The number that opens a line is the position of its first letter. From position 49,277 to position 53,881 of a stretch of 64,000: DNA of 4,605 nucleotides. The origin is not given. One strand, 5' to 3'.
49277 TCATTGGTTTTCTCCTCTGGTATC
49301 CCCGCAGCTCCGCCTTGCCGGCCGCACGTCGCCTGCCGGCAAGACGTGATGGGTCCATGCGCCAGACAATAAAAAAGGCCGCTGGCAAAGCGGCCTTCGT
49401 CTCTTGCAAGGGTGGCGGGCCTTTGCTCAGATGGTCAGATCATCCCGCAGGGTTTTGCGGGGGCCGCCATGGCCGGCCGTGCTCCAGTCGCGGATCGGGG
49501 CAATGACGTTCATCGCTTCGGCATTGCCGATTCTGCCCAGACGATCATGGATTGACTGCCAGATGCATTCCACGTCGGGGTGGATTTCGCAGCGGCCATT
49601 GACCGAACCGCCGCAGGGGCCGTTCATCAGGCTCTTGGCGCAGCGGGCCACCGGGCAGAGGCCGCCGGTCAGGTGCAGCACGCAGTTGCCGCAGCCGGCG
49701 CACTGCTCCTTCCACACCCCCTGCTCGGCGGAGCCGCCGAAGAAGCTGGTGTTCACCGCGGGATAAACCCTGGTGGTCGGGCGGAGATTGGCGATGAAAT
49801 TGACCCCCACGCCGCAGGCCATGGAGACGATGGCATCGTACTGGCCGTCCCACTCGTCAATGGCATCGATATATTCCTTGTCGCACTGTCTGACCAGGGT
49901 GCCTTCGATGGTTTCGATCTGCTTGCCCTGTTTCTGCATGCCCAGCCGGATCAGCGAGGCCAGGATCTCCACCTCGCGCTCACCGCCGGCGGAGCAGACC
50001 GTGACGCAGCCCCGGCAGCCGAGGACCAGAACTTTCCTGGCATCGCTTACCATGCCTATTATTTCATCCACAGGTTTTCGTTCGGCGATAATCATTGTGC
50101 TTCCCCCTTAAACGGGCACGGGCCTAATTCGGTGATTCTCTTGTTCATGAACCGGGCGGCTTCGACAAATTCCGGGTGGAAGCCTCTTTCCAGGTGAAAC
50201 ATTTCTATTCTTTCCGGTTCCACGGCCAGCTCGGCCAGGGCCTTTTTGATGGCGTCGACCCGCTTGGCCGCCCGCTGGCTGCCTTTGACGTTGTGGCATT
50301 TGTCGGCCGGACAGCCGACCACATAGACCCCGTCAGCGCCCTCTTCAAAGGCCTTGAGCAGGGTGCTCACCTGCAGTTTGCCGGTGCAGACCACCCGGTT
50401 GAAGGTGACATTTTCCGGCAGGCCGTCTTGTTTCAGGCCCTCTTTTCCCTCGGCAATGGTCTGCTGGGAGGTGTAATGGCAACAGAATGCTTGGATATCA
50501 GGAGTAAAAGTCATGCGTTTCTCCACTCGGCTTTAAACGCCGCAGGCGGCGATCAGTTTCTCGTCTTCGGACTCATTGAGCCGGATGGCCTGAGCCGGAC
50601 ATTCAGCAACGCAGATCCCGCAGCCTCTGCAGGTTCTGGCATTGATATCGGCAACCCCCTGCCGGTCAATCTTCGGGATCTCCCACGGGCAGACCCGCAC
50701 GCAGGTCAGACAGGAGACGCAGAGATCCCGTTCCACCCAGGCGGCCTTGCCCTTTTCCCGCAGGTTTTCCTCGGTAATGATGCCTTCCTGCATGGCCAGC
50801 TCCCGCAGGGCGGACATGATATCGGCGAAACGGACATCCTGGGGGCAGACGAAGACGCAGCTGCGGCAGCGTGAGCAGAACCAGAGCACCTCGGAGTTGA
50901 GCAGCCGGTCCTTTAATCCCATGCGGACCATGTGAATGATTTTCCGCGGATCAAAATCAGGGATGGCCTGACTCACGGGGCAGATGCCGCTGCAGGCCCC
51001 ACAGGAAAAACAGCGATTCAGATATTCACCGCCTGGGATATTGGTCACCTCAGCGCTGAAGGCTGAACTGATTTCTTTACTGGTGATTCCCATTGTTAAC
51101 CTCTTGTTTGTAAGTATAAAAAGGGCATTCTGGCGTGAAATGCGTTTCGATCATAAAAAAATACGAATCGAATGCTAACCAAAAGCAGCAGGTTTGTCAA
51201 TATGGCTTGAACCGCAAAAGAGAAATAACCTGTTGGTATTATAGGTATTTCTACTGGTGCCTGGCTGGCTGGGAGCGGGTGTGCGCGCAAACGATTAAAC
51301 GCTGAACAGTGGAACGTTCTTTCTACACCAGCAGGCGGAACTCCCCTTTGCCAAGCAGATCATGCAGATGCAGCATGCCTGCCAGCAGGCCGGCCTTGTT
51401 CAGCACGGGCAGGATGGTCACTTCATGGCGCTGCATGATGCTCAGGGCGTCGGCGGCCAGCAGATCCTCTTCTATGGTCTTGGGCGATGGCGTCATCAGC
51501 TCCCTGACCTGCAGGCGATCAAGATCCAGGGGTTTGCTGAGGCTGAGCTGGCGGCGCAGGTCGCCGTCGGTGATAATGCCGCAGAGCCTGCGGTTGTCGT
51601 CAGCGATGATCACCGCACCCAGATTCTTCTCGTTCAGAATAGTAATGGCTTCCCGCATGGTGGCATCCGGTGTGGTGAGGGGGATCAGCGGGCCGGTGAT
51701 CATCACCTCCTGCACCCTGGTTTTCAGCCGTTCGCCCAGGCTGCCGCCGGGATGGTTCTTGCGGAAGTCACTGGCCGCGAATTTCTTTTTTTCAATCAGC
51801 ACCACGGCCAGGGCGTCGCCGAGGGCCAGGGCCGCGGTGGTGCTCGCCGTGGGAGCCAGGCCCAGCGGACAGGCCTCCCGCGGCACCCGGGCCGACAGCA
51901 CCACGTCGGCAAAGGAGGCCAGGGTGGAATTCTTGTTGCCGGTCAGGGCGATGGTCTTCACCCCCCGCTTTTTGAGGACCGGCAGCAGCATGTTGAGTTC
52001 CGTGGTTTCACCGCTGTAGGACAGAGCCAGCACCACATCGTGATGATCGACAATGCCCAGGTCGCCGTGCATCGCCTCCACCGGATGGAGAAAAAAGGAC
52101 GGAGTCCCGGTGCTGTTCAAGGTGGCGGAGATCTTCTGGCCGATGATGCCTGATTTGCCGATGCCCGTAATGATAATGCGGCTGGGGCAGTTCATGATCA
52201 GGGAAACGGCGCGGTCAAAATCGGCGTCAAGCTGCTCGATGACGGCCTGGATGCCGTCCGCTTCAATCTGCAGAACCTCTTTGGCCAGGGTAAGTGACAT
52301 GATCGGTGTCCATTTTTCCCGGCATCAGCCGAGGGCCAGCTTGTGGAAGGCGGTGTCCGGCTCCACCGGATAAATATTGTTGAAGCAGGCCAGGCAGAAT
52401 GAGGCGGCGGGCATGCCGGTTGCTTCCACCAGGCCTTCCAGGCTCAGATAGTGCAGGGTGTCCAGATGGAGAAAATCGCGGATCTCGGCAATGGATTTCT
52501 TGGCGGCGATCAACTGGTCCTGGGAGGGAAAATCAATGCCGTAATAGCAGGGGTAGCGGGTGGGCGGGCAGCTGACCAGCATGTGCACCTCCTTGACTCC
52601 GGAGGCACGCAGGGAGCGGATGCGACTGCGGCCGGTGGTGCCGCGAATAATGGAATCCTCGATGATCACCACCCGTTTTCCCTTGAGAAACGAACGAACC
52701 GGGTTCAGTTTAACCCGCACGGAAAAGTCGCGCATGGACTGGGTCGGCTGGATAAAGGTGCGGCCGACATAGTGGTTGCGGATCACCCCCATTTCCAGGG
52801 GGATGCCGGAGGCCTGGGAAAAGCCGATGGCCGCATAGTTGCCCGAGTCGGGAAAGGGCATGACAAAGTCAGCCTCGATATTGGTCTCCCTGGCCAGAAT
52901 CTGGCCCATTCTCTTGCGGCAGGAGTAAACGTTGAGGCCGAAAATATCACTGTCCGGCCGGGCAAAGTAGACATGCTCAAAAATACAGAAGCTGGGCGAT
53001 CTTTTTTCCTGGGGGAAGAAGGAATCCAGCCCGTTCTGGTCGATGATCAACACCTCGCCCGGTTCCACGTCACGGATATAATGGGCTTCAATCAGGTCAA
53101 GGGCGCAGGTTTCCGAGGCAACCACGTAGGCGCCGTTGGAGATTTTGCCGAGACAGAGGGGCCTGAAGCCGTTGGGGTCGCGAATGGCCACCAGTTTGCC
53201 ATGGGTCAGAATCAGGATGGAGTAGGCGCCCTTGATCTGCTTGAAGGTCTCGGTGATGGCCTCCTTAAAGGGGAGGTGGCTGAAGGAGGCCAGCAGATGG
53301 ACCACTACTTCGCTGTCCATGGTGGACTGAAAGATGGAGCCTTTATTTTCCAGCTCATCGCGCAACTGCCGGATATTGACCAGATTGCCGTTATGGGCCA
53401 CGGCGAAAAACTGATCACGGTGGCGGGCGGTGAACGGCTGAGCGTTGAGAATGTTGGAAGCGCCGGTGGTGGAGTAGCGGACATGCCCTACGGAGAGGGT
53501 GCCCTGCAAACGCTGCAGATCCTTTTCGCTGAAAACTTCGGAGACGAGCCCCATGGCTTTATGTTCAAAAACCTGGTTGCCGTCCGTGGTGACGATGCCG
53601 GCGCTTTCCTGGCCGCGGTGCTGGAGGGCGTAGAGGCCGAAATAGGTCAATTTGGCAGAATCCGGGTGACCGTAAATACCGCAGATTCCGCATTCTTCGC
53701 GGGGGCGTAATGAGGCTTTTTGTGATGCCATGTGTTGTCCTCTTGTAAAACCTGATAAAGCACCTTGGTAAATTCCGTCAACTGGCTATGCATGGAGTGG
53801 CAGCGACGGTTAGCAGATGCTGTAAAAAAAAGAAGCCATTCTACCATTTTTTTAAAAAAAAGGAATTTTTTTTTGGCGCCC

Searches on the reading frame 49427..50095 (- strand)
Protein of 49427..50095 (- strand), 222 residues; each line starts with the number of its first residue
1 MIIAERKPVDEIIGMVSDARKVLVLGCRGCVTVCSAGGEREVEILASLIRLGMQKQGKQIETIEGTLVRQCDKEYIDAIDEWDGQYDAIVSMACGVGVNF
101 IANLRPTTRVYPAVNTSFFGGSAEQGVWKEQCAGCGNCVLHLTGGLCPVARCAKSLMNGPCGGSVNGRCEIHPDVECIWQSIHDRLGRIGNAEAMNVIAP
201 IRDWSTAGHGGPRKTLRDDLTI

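Call 25: search_protein_families(library=pfam, proteins=[window:49427-50095:-])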
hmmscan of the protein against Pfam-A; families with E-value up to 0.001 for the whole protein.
window:49427-50095:- (222 aa): 1 family
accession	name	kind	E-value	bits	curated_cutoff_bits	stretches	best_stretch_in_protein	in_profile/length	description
PF12225.13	DUF5981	-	1.4e-35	121.2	23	1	111-205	1-95/95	Methylene-tetrahydrofolate reductase C terminal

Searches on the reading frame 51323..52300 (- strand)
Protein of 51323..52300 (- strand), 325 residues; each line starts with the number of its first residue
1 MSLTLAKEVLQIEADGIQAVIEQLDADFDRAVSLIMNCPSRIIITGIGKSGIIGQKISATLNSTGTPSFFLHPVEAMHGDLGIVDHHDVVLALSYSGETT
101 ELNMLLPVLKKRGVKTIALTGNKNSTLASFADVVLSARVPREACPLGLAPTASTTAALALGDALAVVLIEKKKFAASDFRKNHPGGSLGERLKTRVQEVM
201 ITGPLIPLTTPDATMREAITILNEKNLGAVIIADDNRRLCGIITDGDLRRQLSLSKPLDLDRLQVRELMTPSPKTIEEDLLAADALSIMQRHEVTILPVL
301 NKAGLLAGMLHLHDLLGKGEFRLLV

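Call 25: search_protein_families(library=pfam, proteins=[window:51323-52300:-])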
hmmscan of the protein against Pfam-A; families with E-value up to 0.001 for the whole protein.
window:51323-52300:- (325 aa): 2 families
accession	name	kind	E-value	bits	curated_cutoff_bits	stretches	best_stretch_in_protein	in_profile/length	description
PF01380.27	SIS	-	4.9e-31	107.7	25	1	36-166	2-130/131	SIS domain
PF00571.33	CBS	-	1.2e-21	77.2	24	2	265-316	1-52/57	CBS domain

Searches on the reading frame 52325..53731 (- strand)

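Call 25: search_protein_families(library=pfam, proteins=[window:52325-53731:-])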
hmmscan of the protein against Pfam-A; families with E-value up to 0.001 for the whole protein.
window:52325-53731:- (468 aa): 5 families
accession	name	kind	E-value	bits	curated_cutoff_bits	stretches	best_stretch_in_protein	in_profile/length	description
PF13537.11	GATase_7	-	3.5e-20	72.7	25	1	96-211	12-121/123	Glutamine amidotransferase domain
PF13522.11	GATase_6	-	2.8e-17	63.4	27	1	77-207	10-130/130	Glutamine amidotransferase domain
PF13230.11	GATase_4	-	7.3e-06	25.5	23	1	75-124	69-118/272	Glutamine amidotransferases class-II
PF00310.26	GATase_2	-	9.3e-06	25.1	19.9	0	173-232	334-396/420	Glutamine amidotransferases class-II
PF00156.33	Pribosyltran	-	0.00059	19.6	26.3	1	304-388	47-124/158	Phosphoribosyl transferase domain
